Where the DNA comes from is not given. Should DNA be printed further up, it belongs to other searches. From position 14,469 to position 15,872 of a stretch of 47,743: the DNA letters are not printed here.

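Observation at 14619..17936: Two heparan-type glucuronyl C5-epimerase-like domains, one fused to a GT4 glycosyltransferase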

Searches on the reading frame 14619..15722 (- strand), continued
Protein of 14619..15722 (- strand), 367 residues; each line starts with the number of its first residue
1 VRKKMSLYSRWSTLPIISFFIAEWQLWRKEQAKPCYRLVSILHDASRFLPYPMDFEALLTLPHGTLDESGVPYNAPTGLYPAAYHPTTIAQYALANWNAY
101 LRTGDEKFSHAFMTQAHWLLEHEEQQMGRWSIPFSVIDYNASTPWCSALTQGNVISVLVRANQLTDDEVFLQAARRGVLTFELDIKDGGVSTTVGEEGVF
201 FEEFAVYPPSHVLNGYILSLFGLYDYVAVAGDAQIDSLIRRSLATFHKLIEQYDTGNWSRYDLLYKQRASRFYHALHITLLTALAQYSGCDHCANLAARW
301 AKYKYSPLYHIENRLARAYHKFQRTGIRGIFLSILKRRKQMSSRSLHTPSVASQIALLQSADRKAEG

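Call 52: search_protein_families(library=pfam, proteins=[P0241, P0244, P0262, P0291, P0298, P0317, P0372, P0379, P0242, P0247], max_evalue=0.0001)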
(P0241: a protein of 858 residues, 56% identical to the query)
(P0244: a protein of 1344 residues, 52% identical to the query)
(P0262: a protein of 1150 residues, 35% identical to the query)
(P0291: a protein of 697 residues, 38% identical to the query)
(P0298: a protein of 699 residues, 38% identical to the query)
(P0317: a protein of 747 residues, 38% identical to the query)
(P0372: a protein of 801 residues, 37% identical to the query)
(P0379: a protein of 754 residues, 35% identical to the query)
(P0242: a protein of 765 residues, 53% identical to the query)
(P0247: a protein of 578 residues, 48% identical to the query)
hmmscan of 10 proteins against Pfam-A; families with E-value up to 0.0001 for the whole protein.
P0241 (858 aa): 2 families
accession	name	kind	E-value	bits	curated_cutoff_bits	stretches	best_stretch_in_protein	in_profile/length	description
PF06662.19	C5-epim_C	-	7.3e-43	146.7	23.3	1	638-814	2-187/188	D-glucuronyl C5-epimerase C-terminus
PF04932.20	Wzy_C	-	5.7e-21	75.3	31.7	1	263-403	3-149/149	O-Antigen ligase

P0244 (1344 aa): 7 families
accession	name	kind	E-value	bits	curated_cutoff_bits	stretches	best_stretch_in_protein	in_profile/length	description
PF06662.19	C5-epim_C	-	1.5e-37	129.4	23.3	1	131-302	7-187/188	D-glucuronyl C5-epimerase C-terminus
PF00534.26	Glycos_transf_1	-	5.1e-25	88.4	26.4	1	562-734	3-170/172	Glycosyl transferases group 1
PF13692.12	Glyco_trans_1_4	-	3.4e-22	79.7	27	1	577-722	4-142/142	Glycosyl transferases group 1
PF01943.22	Polysacc_synt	-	4.3e-15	56.3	28.2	1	862-1129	2-266/274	Polysaccharide biosynthesis protein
PF13440.11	Polysacc_synt_3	-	6.9e-12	45.6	23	1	886-1127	2-234/293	Polysaccharide biosynthesis protein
PF13524.12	Glyco_trans_1_2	-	5.8e-09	36.5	25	1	609-746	13-138/144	Glycosyl transferase-like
PF13439.12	Glyco_transf_4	-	2.2e-05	25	28.5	1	361-545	2-163/170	Glycosyltransferase Family 4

P0262 (1150 aa): 1 family
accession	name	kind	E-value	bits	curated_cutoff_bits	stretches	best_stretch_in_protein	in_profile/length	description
PF06662.19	C5-epim_C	-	1e-85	286.4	23.3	2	959-1125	13-187/188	D-glucuronyl C5-epimerase C-terminus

P0291 (697 aa): 6 families
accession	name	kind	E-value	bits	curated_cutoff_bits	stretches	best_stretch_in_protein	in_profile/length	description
PF06662.19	C5-epim_C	-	1e-59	201.7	23.3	1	490-669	4-188/188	D-glucuronyl C5-epimerase C-terminus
PF00534.26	Glycos_transf_1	-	1.1e-39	136.2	26.4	1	186-350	4-171/172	Glycosyl transferases group 1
PF13692.12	Glyco_trans_1_4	-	3e-31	109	27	1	198-336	2-141/142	Glycosyl transferases group 1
PF13439.12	Glyco_transf_4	-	7.5e-24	85.1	28.5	1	58-178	42-170/170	Glycosyltransferase Family 4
PF13579.12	Glyco_trans_4_4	-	3.6e-14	53.8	29.7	1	79-173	67-158/158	Glycosyl transferase 4-like domain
PF13477.12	Glyco_trans_4_2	-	4.3e-10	40.4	23.4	1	48-148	37-137/139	Glycosyl transferase 4-like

P0298 (699 aa): 2 families
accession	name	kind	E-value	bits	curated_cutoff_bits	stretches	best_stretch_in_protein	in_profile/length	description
PF04122.17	CW_binding_2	-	1e-59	199.5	24.9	3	141-228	1-73/73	Cell wall binding domain 2 (CWB2)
PF06662.19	C5-epim_C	-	4.2e-48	163.8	23.3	1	515-699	2-188/188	D-glucuronyl C5-epimerase C-terminus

P0317 (747 aa): 3 families
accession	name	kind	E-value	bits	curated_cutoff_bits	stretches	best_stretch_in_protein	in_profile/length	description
PF06662.19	C5-epim_C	-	2.4e-52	177.6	23.3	1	547-723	4-187/188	D-glucuronyl C5-epimerase C-terminus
PF01943.22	Polysacc_synt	-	3.1e-14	53.5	28.2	1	16-258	10-246/274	Polysaccharide biosynthesis protein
PF13440.11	Polysacc_synt_3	-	1.5e-09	38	23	1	32-326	2-284/293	Polysaccharide biosynthesis protein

P0372 (801 aa): 5 families
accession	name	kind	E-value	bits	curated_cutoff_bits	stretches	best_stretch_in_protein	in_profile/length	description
PF06662.19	C5-epim_C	-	1e-43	149.5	23.3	1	257-435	2-188/188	D-glucuronyl C5-epimerase C-terminus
PF18911.6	PKD_4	-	2.3e-35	120.9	27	2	604-681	3-79/85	PKD domain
PF00801.26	PKD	-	8e-27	93.5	23.5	2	535-593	15-74/80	PKD domain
PF22352.2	K319L-like_PKD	-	1.2e-09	38.5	27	0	542-595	19-79/84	K319L-like, PKD domain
PF18998.6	Flg_new_2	-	3.9e-09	36.8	23.6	1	448-518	1-71/73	Divergent InlB B-repeat domain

P0379 (754 aa): 4 families
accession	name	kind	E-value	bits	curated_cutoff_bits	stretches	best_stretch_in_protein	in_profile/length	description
PF06662.19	C5-epim_C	-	1.3e-53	181.7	23.3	1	411-588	2-187/188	D-glucuronyl C5-epimerase C-terminus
PF01522.26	Polysacc_deac_1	-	3.3e-23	82.4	23.1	1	118-271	5-124/124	Polysaccharide deacetylase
PF00754.31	F5_F8_type_C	-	8.8e-10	39.2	28.2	1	598-729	2-125/127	F5/8 type C domain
PF22633.2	F5_F8_type_C_2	-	5.9e-05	24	27.8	0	613-687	1-74/91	NedA-like, galactose-binding domain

P0242 (765 aa): 3 families
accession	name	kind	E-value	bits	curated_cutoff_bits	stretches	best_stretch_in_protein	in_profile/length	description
PF06662.19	C5-epim_C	-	5e-42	144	23.3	1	161-334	5-187/188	D-glucuronyl C5-epimerase C-terminus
PF00534.26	Glycos_transf_1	-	2.3e-14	53.7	26.4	1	558-708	28-170/172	Glycosyl transferases group 1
PF13692.12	Glyco_trans_1_4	-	4.5e-14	53.3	27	1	547-696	4-142/142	Glycosyl transferases group 1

P0247 (578 aa): 3 families
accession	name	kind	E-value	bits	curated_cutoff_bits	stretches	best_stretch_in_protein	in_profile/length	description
PF06662.19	C5-epim_C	-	4.6e-39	134.3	23.3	1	123-295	6-187/188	D-glucuronyl C5-epimerase C-terminus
PF00534.26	Glycos_transf_1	-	1.7e-15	57.5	26.4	1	373-542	2-166/172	Glycosyl transferases group 1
PF13692.12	Glyco_trans_1_4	-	1.5e-14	54.9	27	1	395-534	12-142/142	Glycosyl transferases group 1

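Call 54: find_encoding_contigs(protein=P0231, flank=10000, max_places=1)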
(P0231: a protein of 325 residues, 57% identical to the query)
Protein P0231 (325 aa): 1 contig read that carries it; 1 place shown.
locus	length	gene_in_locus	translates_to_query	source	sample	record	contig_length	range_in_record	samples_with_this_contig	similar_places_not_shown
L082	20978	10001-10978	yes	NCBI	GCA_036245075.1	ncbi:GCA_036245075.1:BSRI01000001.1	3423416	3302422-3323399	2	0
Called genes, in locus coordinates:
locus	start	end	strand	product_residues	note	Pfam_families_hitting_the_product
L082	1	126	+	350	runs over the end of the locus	PF02350:Epimerase_2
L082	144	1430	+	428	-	PF13439:Glyco_transf_4, PF13579:Glyco_trans_4_4, PF00534:Glycos_transf_1, PF13692:Glyco_trans_1_4, PF13524:Glyco_trans_1_2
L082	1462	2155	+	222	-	PF02397:Bac_transf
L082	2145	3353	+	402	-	PF01041:DegT_DnrJ_EryC1, PF01053:Cys_Met_Meta_PP (weak)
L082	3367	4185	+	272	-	PF00106:adh_short (weak), PF01073:3Beta_HSD, PF01370:Epimerase, PF02719:Polysacc_synt_2, PF04321:RmlD_sub_bind, PF16363:GDP_Man_Dehyd, PF07993:NAD_binding_4 (faint)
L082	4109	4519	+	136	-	PF02719:Polysacc_synt_2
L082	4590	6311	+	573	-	PF02706:Wzz (weak), PF01656:CbiA (weak), PF10609:ParA (faint), PF13614:AAA_31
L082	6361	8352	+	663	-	PF13196:DUF4012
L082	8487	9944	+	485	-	PF04932:Wzy_C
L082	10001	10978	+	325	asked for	PF06662:C5-epim_C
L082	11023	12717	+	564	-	PF01943:Polysacc_synt, PF13440:Polysacc_synt_3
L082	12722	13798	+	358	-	PF13439:Glyco_transf_4, PF13579:Glyco_trans_4_4, PF00534:Glycos_transf_1 (faint), PF13692:Glyco_trans_1_4 (weak)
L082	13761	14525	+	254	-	PF01209:Ubie_methyltran, PF13489:Methyltransf_23, PF13847:Methyltransf_31, PF08241:Methyltransf_11, PF08242:Methyltransf_12, PF13649:Methyltransf_25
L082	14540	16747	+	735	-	PF06662:C5-epim_C, PF00534:Glycos_transf_1, PF13692:Glyco_trans_1_4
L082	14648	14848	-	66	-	-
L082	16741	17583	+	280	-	PF05401:NodS (weak), PF13489:Methyltransf_23, PF13847:Methyltransf_31 (weak), PF08241:Methyltransf_11, PF08242:Methyltransf_12, PF13649:Methyltransf_25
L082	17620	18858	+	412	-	PF13439:Glyco_transf_4, PF13579:Glyco_trans_4_4, PF00534:Glycos_transf_1, PF13692:Glyco_trans_1_4, PF13524:Glyco_trans_1_2 (weak), PF26337:Gtf3_C (weak)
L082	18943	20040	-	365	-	-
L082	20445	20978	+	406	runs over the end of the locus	PF00933:Glyco_hydro_3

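Call 55: find_encoding_contigs(protein=P0200, flank=10000, max_places=1)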
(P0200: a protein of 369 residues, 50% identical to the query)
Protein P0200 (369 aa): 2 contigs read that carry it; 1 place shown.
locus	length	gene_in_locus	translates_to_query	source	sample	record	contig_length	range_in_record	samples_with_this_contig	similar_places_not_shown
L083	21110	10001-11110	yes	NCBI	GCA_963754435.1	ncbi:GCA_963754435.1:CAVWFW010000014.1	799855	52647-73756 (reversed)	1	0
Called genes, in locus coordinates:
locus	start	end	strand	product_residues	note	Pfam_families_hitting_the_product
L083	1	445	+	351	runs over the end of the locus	PF02350:Epimerase_2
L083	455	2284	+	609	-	PF13439:Glyco_transf_4, PF13579:Glyco_trans_4_4, PF00534:Glycos_transf_1, PF13692:Glyco_trans_1_4, PF13524:Glyco_trans_1_2, PF02397:Bac_transf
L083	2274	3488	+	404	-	PF00155:Aminotran_1_2 (weak), PF01041:DegT_DnrJ_EryC1, PF01053:Cys_Met_Meta_PP, PF01212:Beta_elim_lyase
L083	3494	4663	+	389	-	PF00106:adh_short (weak), PF01073:3Beta_HSD, PF01370:Epimerase, PF02719:Polysacc_synt_2, PF04321:RmlD_sub_bind, PF07993:NAD_binding_4 (weak), PF16363:GDP_Man_Dehyd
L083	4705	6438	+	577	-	PF02706:Wzz, PF10609:ParA (weak), PF01656:CbiA, PF13614:AAA_31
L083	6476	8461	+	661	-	PF13196:DUF4012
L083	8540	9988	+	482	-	PF04932:Wzy_C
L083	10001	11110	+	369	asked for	PF06662:C5-epim_C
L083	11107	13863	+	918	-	PF01943:Polysacc_synt, PF13440:Polysacc_synt_3, PF13439:Glyco_transf_4, PF13579:Glyco_trans_4_4 (weak), PF00534:Glycos_transf_1, PF13692:Glyco_trans_1_4, PF13524:Glyco_trans_1_2 (weak)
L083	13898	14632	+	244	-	PF01209:Ubie_methyltran, PF13489:Methyltransf_23 (weak), PF13847:Methyltransf_31, PF08241:Methyltransf_11, PF08242:Methyltransf_12, PF13649:Methyltransf_25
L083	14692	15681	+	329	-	PF00106:adh_short (faint), PF04321:RmlD_sub_bind (weak), PF01073:3Beta_HSD, PF01370:Epimerase, PF02719:Polysacc_synt_2 (weak), PF07993:NAD_binding_4 (faint), PF16363:GDP_Man_Dehyd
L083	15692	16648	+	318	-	PF01073:3Beta_HSD, PF01370:Epimerase, PF04321:RmlD_sub_bind, PF16363:GDP_Man_Dehyd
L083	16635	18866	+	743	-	PF06662:C5-epim_C, PF00534:Glycos_transf_1, PF13692:Glyco_trans_1_4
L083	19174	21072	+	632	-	-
